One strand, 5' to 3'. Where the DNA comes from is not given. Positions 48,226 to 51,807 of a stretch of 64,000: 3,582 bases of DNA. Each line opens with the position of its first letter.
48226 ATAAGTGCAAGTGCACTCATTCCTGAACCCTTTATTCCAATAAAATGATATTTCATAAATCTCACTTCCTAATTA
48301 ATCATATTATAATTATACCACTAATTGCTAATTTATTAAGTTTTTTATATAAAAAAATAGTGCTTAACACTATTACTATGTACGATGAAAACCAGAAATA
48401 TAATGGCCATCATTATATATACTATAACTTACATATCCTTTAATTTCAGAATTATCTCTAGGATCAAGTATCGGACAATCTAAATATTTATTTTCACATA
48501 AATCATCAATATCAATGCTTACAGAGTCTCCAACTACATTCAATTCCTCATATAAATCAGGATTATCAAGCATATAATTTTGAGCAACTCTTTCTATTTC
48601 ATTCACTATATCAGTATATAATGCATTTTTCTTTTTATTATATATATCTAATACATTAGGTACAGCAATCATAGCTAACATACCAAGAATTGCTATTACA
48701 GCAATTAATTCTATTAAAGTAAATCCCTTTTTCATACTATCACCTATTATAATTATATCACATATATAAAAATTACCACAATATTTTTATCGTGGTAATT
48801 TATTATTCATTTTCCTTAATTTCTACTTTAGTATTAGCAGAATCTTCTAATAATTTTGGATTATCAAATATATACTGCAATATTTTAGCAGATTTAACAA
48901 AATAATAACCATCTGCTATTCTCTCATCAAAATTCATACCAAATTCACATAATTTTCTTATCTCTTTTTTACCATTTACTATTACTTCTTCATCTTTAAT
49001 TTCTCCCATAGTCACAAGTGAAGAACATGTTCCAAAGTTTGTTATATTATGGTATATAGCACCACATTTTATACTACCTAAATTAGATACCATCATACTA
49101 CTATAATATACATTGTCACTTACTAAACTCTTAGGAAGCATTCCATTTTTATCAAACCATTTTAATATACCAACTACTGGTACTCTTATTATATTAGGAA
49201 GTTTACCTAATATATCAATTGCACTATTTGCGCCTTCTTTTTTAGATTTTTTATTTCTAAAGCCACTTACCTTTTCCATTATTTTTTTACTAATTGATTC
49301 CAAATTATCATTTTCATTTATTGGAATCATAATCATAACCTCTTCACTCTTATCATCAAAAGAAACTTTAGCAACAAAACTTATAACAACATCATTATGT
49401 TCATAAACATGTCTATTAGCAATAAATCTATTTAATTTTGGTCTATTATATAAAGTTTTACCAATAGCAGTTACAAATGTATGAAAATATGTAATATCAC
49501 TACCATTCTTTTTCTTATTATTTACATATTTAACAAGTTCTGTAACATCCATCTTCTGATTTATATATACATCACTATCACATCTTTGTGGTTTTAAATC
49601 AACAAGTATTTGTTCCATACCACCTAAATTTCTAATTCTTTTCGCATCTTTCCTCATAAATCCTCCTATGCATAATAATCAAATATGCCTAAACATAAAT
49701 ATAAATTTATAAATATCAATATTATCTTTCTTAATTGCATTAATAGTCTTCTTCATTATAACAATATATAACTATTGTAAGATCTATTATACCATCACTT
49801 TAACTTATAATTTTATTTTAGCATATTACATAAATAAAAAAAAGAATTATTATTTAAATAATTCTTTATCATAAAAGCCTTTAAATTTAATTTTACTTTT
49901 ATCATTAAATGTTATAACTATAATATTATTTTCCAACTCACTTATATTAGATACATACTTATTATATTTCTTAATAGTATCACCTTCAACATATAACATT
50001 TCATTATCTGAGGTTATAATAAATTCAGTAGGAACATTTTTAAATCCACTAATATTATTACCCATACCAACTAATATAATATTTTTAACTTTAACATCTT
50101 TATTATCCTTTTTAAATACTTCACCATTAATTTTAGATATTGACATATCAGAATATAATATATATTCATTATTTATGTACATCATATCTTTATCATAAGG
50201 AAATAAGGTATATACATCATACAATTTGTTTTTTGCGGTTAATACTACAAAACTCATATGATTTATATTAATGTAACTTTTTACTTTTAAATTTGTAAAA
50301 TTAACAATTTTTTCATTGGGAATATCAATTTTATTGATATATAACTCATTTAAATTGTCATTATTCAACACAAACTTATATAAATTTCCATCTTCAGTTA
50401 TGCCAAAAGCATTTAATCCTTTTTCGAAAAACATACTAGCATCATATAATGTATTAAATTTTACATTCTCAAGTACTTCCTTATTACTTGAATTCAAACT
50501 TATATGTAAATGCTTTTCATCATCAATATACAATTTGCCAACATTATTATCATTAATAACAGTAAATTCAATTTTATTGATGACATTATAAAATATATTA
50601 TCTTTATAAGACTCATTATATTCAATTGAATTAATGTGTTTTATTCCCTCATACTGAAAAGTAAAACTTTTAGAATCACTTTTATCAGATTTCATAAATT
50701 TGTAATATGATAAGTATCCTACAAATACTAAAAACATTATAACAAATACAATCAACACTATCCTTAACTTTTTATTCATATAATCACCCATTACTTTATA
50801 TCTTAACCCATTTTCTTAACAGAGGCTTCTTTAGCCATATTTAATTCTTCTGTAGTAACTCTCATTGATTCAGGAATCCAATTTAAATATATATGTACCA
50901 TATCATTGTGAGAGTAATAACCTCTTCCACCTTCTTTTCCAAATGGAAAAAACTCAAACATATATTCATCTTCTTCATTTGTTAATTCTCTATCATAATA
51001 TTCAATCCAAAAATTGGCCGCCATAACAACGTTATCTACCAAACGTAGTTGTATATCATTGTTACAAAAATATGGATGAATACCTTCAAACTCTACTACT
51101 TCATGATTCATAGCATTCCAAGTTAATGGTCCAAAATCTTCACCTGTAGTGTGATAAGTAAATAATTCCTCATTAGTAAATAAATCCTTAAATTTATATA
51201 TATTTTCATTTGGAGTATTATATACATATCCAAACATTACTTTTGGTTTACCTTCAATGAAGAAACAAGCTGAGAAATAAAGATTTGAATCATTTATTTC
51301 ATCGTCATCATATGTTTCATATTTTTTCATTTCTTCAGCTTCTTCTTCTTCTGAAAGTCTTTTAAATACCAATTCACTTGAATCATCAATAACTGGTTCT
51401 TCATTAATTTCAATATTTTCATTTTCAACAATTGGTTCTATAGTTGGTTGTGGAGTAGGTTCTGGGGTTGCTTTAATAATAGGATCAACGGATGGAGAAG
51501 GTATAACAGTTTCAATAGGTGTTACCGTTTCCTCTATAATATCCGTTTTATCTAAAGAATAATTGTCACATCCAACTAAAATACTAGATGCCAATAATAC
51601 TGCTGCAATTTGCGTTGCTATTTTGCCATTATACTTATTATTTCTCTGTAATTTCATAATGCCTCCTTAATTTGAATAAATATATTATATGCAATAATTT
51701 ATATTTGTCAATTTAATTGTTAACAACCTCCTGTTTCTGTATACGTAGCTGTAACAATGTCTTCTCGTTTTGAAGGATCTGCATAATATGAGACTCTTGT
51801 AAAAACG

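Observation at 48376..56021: Accessory cell-surface locus inserted between murC and the dcw genes: small pilin, E2-like protein and a 5-gene cluster of secreted/membrane proteins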

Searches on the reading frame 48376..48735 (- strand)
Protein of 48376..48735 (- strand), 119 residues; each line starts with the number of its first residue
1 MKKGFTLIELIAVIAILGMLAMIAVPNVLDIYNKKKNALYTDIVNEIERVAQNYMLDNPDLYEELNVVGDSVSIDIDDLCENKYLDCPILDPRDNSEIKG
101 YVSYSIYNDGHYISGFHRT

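Call 3: search_protein_families(library=pfam, proteins=[window:48376-48735:-], max_evalue=0.1)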
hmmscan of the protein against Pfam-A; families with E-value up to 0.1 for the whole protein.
window:48376-48735:- (119 aa): 1 family
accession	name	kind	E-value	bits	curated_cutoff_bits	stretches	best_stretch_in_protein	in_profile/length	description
PF07963.17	N_methyl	-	7.2e-07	29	21.2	1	2-24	4-26/27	Prokaryotic N-terminal methylation motif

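Call 4: search_protein_families(library=ncbifam, proteins=[window:48376-48735:-], max_evalue=0.1)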
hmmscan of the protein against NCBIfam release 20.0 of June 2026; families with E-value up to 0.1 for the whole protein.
window:48376-48735:- (119 aa): 14 families
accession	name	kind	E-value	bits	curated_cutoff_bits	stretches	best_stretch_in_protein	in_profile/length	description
TIGR02532.1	IV_pilin_GFxxxE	domain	6.6e-09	35.2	16.3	1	2-25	1-24/24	prepilin-type N-terminal cleavage/methylation domain-containing protein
TIGR01710.1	typeII_sec_gspG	equivalog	7e-09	35.8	88.85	1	3-61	1-59/134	type II secretion system major pseudopilin GspG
NF040999.1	pilin_ComGC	equivalog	1.2e-08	35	75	1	2-65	1-63/84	competence type IV pilus major pilin ComGC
NF041775.1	typeIV_PilA_Myxo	equivalog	7.1e-08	32.7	400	1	3-38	11-46/214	type IV pilin protein PilA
NF007862.0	PRK10574.1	equivalog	6.8e-06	26.3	138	1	2-46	4-45/145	prepilin peptidase-dependent pilin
NF041013.1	T4P_ComGE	equivalog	3.2e-05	23.9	49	1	2-43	3-44/83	competence type IV pilus minor pilin ComGE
TIGR02596.1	TIGR02596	subfamily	0.0015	18.7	70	1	5-55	1-52/196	Verru_Chthon cassette protein D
TIGR01708.2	typeII_sec_gspH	equivalog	0.0016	18.5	80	1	3-25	2-24/169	type II secretion system minor pseudopilin GspH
NF040982.1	ComGD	equivalog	0.0082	16.6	70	1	2-44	1-43/139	competence type IV pilus minor pilin ComGD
TIGR01711.1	gspJ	equivalog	0.031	14.1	64.85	1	3-30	1-27/192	type II secretion system minor pseudopilin GspJ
NF041002.1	pilin_ComGF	equivalog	0.044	14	80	1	2-39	1-37/139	competence type IV pilus minor pilin ComGF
NF002867.0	PRK03174.1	equivalog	0.05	13.9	100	1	31-66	19-52/59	small acid-soluble spore protein H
TIGR02523.1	type_IV_pilV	equivalog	0.077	13.5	52.2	1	3-60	2-59/139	type IV pilus modification protein PilV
NF007800.0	PRK10506.1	equivalog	0.081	12.7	158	1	2-24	8-30/163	prepilin peptidase-dependent protein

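Call 54: search_solved_structures(query=window:48376-48735:-, max_evalue=0.1)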
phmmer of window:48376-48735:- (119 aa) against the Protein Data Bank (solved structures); distinct sequences matched with E-value up to 0.1: 20.
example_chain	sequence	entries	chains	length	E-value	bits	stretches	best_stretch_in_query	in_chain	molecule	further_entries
9egp_A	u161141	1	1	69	2e-06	31.3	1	2-46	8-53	Geopilin domain 1 protein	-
7tgg_A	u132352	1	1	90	1.6e-05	28.3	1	2-41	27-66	Geopilin domain 1 protein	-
6xxd_A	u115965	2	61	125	1.8e-05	28.2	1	5-60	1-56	PilA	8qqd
5wda_A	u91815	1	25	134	0.00041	23.8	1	5-59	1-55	General secretion pathway protein G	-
8tj2_C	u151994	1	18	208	0.00056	23.4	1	5-40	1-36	Type IV major pilin protein PilA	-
2m7g_A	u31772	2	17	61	0.00073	23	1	5-46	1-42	Geopilin domain 1 protein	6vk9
9lab_B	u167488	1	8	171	0.0008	22.9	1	2-34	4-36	MSHA major pilin subunit MshA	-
9laa_A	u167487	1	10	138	0.0045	20.5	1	3-28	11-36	Type IV pilin protein PilA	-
8tum_e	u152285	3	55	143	0.0053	20.2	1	5-48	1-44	Type IV major pilin protein PilA | Pilin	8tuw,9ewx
1oqw_A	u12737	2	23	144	0.0065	19.9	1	5-48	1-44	Fimbrial protein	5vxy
8tob_GA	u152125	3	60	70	0.0076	19.7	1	6-57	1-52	Fimbrial protein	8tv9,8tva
8qqj_J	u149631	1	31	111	0.01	19.3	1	5-38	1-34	Type IV narrow pilus major component PilA5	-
6xxe_A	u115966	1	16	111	0.01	19.3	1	5-38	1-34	Uncharacterized protein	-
8p3b_A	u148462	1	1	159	0.012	19.1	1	5-76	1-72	Fimbrial protein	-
5kua_A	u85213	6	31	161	0.018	18.5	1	5-46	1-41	pilin | Neisseria meningitidis PilE variant SB-GATDH | Neisseria meningitidis PilE, SB-DATDH variant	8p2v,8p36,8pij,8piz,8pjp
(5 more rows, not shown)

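Call 87: search_protein_families(library=phrogs, proteins=[window:48376-48735:-], max_evalue=0.01)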
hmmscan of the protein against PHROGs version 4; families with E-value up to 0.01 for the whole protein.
window:48376-48735:- (119 aa): 6 families
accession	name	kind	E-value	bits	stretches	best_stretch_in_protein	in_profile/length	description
phrog_13280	-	unknown function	1.6e-07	32.1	1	3-25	4-26/67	-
phrog_27437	-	unknown function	6.8e-07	30.6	1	2-35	7-40/140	-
phrog_11596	-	unknown function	8.2e-07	30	1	3-41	6-44/187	-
phrog_3433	-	moron, auxiliary metabolic gene and host takeover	1.3e-06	29.5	1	2-41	19-58/127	pilin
phrog_11263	-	unknown function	1.4e-05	25.8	1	2-35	1-36/72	-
phrog_10597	-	unknown function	2e-05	25.4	1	2-25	4-27/59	-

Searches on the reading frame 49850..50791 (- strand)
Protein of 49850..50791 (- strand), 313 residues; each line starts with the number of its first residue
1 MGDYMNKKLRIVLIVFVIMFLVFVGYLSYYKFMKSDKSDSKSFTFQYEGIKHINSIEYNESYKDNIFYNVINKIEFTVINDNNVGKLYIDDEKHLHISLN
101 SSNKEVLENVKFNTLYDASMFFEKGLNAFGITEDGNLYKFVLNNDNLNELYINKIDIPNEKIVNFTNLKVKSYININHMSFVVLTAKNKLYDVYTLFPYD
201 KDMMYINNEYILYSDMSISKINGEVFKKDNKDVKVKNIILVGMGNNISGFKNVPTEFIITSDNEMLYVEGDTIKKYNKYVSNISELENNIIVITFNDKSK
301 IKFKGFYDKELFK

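Call 3: search_protein_families(library=pfam, proteins=[window:49850-50791:-], max_evalue=0.1)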
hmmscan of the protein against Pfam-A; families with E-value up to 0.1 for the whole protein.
window:49850-50791:- (313 aa): 1 family
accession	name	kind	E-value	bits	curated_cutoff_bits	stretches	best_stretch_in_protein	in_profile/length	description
PF11219.13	DUF3014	-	0.034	14.8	25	1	244-296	18-70/156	Protein of unknown function (DUF3014)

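Call 4: search_protein_families(library=ncbifam, proteins=[window:49850-50791:-], max_evalue=0.1)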
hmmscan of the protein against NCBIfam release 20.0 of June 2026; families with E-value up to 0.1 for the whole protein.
window:49850-50791:- (313 aa): 0 families

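Call 39: find_homologous_proteins(query=window:49850-50791:-)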
Query window:49850-50791:- (313 aa): 5 proteins with E <= 0.001 among 1908 candidates.
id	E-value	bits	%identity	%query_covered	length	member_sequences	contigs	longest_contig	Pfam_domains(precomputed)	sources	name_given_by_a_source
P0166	2.2e-183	627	100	96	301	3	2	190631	-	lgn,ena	-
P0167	1.1e-87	312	53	100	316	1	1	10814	-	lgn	-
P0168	1.2e-59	220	44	98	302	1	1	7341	-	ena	-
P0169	1.0e-55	207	44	98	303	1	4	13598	-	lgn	-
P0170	4.4e-44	169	38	98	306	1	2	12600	-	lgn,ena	-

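Call 52: search_solved_structures(query=A3, max_evalue=10)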
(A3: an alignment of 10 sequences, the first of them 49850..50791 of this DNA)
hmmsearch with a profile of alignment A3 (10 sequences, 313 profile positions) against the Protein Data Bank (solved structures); distinct sequences matched with E-value up to 10: 1.
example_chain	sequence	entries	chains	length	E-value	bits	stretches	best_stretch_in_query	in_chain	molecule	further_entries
9sw6_K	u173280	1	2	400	0.63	12.4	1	78-119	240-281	Molybdenum-containing formylmethanofuran dehydrogenase 1 subunit C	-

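Call 87: search_protein_families(library=phrogs, proteins=[window:49850-50791:-], max_evalue=0.01)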
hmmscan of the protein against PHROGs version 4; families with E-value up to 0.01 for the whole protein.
window:49850-50791:- (313 aa): 0 families

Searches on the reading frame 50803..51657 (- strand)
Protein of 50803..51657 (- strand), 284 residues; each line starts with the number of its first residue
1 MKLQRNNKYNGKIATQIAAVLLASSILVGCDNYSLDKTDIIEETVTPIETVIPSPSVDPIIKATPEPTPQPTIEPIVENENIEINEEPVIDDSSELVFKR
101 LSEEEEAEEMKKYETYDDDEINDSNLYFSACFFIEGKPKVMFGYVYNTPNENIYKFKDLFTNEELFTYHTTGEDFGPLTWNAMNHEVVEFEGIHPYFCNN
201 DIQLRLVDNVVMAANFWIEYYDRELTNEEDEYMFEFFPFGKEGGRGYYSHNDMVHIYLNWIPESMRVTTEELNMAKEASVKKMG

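Call 3: search_protein_families(library=pfam, proteins=[window:50803-51657:-], max_evalue=0.1)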
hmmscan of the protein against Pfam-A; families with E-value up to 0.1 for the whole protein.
window:50803-51657:- (284 aa): 0 families

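Call 4: search_protein_families(library=ncbifam, proteins=[window:50803-51657:-], max_evalue=0.1)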
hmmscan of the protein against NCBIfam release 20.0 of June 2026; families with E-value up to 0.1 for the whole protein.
window:50803-51657:- (284 aa): 2 families
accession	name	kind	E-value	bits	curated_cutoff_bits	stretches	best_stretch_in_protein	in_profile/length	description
NF037973.1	metallo_SslE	exception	0.01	13.2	3000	1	15-89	9-87/1519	lipoprotein metalloprotease SslE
NF033186.1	internalin_K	exception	0.059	11.8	1100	1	40-87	503-551/604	class 1 internalin InlK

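Call 87: search_protein_families(library=phrogs, proteins=[window:50803-51657:-], max_evalue=0.01)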
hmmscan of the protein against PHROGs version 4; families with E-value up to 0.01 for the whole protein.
window:50803-51657:- (284 aa): 0 families
